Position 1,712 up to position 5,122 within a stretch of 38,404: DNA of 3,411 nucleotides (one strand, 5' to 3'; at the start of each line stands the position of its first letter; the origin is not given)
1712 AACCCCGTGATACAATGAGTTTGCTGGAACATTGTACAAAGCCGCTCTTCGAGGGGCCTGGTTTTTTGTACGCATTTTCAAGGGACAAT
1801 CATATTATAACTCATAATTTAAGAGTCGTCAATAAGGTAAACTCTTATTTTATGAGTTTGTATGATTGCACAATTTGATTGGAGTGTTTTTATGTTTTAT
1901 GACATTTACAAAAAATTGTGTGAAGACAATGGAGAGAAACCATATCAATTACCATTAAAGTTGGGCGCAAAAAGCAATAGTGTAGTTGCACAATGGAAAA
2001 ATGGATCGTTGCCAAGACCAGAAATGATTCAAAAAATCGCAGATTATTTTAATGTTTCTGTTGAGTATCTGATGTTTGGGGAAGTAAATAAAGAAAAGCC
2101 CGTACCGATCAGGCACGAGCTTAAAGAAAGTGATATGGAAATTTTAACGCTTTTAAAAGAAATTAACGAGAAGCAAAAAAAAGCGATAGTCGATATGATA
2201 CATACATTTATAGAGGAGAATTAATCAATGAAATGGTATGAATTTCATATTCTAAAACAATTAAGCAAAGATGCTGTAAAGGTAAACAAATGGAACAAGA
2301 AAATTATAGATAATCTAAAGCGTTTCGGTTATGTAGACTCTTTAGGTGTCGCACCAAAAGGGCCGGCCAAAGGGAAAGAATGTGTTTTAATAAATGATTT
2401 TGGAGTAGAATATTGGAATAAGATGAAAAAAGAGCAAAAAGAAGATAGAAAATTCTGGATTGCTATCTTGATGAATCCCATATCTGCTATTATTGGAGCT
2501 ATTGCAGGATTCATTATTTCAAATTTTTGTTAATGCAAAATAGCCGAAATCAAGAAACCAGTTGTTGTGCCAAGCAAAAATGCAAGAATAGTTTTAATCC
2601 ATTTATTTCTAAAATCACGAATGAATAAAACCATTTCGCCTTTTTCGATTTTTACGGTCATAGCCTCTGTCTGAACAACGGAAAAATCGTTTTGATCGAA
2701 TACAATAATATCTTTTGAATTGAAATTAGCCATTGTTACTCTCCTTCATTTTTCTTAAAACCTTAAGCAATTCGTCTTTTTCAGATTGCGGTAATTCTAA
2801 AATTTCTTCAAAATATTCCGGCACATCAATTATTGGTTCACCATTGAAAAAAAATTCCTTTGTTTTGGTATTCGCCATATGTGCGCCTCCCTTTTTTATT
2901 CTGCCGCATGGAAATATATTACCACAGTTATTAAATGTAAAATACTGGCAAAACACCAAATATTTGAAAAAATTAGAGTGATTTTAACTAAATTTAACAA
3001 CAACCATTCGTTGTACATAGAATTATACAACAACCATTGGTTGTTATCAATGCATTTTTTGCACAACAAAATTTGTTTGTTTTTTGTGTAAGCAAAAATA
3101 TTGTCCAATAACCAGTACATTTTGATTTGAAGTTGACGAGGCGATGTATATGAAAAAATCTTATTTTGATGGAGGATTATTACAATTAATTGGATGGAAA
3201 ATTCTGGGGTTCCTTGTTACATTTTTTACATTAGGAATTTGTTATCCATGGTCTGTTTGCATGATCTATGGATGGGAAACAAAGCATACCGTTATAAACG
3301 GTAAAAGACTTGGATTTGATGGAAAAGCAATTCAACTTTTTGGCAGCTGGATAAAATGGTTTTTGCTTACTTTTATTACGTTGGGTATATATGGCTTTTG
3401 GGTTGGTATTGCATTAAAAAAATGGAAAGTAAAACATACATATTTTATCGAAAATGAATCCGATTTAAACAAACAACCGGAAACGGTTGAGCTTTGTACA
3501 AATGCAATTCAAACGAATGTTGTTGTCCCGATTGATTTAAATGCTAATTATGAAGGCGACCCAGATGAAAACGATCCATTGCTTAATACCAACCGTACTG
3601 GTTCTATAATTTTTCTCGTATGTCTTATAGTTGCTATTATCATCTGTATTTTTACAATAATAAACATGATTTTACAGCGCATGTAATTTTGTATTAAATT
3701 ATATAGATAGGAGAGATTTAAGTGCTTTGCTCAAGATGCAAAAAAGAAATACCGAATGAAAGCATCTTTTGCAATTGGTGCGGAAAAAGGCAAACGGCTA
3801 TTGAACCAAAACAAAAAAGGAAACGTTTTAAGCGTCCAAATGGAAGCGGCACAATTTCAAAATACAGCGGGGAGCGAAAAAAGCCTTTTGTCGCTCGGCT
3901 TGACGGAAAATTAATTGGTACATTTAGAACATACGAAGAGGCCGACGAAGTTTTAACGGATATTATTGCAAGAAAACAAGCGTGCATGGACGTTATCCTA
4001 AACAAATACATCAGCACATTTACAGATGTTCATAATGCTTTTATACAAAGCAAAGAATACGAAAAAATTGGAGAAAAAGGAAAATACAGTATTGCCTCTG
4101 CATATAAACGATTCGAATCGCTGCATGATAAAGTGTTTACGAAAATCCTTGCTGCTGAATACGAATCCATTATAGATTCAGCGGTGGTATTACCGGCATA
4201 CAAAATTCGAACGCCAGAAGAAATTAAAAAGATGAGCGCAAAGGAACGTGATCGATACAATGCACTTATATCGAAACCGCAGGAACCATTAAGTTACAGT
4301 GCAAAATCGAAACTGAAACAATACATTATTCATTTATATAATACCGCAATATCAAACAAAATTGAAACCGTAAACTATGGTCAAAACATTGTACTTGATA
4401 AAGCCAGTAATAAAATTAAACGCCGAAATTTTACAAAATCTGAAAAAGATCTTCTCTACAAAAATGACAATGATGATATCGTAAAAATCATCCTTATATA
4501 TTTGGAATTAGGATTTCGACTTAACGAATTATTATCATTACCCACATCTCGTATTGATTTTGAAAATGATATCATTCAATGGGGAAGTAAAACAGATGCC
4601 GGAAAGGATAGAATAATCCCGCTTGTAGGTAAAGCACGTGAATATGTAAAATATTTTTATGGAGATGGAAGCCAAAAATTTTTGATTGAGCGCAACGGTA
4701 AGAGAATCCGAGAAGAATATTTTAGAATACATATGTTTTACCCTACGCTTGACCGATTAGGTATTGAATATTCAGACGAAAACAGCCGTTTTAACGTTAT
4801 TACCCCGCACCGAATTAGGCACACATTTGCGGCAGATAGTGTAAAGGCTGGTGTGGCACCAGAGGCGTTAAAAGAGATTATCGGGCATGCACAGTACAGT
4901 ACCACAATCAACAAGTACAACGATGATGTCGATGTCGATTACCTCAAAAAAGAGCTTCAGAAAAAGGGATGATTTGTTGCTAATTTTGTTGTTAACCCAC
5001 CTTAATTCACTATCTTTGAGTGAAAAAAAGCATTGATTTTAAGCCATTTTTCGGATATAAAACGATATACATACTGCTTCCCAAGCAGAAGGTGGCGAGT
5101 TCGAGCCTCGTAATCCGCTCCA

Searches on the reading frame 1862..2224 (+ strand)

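Call 12: search_protein_families(library=pfam, max_evalue=0.1, proteins=[window:1862-2224:+])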
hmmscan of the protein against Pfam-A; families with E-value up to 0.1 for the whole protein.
window:1862-2224:+ (120 aa): 3 families
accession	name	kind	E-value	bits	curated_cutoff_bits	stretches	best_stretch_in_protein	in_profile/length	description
PF01381.28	HTH_3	-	8.5e-07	29.4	23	1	33-70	18-55/55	Helix-turn-helix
PF03288.22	Pox_D5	-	0.035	15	21.4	1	11-72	26-61/86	Poxvirus D5 protein-like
PF12844.13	HTH_19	-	0.05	14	30.2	0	43-71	30-59/64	Helix-turn-helix domain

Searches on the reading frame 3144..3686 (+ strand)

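Call 12: search_protein_families(library=pfam, max_evalue=0.1, proteins=[window:3144-3686:+])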
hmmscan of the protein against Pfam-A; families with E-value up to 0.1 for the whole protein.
window:3144-3686:+ (180 aa): 4 families
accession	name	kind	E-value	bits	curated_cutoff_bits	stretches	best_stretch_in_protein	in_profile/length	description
PF05987.18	DUF898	-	1.2e-06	28.3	28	1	55-101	3-49/336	Bacterial protein of unknown function (DUF898)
PF20403.5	DUF6693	-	2.5e-05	24.9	31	1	61-109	7-55/104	Family of unknown function (DUF6693)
PF14897.12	EpsG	-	0.0018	17.9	30.1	1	68-180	165-268/326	EpsG family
PF14018.11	DUF4234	-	0.0027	18.2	25.3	1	68-87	2-21/70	Domain of unknown function (DUF4234)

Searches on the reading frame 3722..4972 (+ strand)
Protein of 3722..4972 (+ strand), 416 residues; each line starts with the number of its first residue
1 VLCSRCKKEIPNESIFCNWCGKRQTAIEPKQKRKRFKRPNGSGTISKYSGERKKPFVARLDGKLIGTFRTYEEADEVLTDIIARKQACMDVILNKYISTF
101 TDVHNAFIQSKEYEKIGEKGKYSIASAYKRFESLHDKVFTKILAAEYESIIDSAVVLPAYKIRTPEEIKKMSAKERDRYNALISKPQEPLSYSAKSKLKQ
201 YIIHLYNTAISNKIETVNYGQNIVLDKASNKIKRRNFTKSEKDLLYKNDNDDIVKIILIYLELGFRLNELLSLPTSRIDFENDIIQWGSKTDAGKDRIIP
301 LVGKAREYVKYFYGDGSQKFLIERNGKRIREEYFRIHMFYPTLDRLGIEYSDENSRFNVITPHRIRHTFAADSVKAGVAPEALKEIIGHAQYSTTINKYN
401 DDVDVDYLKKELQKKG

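Call 12: search_protein_families(library=pfam, max_evalue=0.1, proteins=[window:3722-4972:+])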
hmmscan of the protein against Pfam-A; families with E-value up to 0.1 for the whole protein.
window:3722-4972:+ (416 aa): 3 families
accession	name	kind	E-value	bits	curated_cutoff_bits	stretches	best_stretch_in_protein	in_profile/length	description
PF00589.27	Phage_integrase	-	3.2e-19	69.8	27.1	1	255-401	26-167/172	Phage integrase family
PF12773.13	DZR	-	0.0013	19.3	27.3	1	3-24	1-22/45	Double zinc ribbon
PF24460.1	DUF7575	-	0.0081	15.9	28.5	1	3-23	6-26/28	Domain of unknown function (DUF7575)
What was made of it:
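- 3722..4972 (+): Tyrosine integrase, convergent with the cassette. Phage_integrase E = 3.2e-19 (call 12).
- Checked: A tyrosine integrase lies at 3722-4972 (call 12).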
